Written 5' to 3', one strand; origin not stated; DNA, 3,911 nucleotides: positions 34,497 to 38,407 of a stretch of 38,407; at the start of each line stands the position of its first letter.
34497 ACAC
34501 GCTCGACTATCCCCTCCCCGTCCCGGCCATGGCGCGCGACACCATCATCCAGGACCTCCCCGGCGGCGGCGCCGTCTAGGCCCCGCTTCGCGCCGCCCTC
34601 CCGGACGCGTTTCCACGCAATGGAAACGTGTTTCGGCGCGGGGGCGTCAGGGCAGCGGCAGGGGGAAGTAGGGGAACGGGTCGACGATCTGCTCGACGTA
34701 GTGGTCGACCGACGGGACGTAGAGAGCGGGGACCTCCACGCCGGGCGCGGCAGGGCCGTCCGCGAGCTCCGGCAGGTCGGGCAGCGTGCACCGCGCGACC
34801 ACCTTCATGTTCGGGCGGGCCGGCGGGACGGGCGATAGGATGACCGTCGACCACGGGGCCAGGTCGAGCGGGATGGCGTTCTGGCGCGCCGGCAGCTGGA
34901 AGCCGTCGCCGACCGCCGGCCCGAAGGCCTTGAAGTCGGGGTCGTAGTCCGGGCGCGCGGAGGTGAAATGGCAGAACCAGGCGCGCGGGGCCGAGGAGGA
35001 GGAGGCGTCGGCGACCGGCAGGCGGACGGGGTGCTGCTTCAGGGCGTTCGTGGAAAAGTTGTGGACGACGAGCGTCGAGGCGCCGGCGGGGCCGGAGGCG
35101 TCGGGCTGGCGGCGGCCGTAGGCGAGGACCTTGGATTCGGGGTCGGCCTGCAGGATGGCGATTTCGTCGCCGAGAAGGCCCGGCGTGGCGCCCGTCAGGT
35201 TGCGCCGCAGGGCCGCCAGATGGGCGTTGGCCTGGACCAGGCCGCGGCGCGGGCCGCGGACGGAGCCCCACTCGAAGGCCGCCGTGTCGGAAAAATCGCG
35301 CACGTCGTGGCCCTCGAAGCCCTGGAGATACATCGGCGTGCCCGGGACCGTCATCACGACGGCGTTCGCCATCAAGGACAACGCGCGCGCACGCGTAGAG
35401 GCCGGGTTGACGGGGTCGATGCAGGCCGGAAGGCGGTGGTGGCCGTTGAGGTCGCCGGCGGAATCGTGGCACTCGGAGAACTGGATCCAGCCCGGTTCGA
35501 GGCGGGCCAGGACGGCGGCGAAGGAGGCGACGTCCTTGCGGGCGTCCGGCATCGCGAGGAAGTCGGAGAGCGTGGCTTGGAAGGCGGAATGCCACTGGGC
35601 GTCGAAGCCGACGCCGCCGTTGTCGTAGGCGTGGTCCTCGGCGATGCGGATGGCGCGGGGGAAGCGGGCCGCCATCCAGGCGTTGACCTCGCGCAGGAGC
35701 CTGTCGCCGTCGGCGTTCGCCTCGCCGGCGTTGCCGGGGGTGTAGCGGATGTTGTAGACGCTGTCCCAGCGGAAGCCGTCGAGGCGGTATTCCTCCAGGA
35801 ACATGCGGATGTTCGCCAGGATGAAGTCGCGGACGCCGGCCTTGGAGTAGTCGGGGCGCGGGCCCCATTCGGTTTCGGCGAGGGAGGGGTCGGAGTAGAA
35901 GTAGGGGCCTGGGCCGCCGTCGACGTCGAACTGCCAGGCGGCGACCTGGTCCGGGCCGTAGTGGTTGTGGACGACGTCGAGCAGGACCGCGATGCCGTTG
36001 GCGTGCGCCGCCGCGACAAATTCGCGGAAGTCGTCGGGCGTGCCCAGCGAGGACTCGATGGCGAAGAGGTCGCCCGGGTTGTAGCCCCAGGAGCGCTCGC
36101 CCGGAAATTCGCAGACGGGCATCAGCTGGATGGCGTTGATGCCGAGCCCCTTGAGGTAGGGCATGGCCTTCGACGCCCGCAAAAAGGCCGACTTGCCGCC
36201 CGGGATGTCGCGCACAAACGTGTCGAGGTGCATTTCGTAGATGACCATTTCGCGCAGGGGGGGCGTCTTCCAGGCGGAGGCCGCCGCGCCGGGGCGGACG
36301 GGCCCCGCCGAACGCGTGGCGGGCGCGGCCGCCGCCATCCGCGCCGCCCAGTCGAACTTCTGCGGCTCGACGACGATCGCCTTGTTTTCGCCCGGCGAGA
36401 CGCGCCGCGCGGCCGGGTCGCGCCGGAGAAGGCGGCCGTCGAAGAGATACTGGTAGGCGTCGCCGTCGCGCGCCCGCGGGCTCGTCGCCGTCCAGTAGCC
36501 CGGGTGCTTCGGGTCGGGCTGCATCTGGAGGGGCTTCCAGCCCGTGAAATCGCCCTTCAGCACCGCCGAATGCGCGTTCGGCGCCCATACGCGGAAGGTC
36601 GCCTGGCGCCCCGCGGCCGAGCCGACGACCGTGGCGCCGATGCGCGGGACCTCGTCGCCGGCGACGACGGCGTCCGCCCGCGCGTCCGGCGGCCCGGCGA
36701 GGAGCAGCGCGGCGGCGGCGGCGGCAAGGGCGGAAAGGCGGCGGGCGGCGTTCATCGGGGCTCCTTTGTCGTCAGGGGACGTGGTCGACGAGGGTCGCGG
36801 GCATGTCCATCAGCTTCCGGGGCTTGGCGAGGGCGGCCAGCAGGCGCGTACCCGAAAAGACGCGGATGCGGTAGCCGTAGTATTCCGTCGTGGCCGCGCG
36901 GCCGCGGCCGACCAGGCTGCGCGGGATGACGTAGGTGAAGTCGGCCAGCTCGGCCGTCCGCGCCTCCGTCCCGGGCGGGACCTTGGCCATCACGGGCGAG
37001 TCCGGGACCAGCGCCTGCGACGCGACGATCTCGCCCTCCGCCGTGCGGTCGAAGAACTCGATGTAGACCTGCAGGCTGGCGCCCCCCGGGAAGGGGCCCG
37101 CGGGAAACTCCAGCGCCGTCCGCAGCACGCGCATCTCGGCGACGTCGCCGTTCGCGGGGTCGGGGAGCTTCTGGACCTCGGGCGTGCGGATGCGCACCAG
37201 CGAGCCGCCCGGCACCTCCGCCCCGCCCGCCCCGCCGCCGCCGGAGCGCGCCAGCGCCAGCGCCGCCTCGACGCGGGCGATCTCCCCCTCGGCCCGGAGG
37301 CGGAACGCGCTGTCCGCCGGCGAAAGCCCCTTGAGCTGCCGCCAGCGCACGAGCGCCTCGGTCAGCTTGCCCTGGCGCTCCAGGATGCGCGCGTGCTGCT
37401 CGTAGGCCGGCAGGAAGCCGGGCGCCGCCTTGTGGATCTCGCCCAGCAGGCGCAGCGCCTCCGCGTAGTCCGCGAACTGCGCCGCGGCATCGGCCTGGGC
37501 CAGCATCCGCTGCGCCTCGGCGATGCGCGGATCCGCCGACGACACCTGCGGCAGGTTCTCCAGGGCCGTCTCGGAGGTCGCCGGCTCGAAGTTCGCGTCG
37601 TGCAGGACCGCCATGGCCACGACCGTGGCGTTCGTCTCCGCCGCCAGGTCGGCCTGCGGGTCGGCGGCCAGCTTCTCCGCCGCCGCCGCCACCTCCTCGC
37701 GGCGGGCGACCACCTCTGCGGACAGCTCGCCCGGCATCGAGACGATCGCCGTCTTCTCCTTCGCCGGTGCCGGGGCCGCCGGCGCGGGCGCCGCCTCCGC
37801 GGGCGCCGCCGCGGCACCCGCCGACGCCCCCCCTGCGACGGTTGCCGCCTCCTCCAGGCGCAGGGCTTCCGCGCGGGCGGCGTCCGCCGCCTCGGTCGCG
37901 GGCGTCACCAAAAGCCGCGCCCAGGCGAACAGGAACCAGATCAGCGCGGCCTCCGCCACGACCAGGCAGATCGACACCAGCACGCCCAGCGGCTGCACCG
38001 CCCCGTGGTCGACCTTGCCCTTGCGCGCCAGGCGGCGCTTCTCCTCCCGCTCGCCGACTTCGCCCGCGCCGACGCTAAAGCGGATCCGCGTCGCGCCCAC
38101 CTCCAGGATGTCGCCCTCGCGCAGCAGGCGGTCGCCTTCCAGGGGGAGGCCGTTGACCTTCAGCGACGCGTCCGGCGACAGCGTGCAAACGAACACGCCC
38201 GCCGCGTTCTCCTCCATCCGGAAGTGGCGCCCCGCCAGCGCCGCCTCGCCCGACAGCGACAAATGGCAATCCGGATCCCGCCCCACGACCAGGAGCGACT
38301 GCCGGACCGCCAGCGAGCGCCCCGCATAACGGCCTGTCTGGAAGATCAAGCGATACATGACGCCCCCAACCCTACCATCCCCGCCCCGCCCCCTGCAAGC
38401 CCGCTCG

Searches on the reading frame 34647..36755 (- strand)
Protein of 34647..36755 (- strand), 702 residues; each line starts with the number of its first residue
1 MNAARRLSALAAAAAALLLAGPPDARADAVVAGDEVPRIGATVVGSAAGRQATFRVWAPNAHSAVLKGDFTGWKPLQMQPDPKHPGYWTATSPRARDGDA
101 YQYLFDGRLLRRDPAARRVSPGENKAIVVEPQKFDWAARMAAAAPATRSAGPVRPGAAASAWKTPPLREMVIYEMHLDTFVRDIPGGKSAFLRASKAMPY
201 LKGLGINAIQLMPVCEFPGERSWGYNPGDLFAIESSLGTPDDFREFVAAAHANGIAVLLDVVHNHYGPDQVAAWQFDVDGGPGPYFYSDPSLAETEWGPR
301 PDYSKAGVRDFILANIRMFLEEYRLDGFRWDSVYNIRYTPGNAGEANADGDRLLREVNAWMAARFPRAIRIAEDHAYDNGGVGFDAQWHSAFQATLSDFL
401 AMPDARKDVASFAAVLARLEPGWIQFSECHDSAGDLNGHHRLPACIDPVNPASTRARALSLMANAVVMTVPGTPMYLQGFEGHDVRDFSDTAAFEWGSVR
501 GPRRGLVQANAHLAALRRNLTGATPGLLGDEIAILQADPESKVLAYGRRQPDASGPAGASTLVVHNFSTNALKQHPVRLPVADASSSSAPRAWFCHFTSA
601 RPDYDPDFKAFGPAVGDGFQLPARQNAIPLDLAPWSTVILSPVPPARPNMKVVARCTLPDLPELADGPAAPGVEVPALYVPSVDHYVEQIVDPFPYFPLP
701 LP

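Call 52: search_protein_families(library=pfam, proteins=[window:34647-36755:-], max_evalue=0.00001)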
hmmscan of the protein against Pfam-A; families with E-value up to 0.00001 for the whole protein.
window:34647-36755:- (702 aa): 2 families
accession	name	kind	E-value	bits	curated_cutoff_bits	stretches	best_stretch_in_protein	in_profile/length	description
PF00128.31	Alpha-amylase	-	2e-16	60.7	22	1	198-268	25-94/446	Alpha amylase, catalytic domain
PF02922.24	CBM_48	-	2.6e-09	37.7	22.4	1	40-108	3-71/83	Carbohydrate-binding module 48 (Isoamylase N-terminal domain)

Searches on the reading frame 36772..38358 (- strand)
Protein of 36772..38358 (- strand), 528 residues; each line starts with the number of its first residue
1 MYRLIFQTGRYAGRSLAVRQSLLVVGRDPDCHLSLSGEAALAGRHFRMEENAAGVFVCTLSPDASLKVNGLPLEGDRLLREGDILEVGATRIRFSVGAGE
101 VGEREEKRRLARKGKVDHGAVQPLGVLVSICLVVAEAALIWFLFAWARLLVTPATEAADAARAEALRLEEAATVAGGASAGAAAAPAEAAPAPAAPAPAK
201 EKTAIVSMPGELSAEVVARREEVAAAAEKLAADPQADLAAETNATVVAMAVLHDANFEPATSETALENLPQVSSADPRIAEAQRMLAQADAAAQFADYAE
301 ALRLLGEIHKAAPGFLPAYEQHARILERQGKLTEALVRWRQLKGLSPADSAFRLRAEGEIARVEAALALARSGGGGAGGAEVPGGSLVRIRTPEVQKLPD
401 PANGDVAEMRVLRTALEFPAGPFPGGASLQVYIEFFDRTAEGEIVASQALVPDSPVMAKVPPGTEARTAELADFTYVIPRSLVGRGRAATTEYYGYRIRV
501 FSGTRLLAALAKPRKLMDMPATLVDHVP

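Call 52: search_protein_families(library=pfam, proteins=[window:36772-38358:-], max_evalue=0.00001)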
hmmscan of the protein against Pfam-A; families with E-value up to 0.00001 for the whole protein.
window:36772-38358:- (528 aa): 1 family
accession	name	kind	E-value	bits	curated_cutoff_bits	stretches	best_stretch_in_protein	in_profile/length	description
PF16697.10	Yop-YscD_cpl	-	5.5e-07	30.2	33.2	1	8-95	4-91/94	Inner membrane component of T3SS, cytoplasmic domain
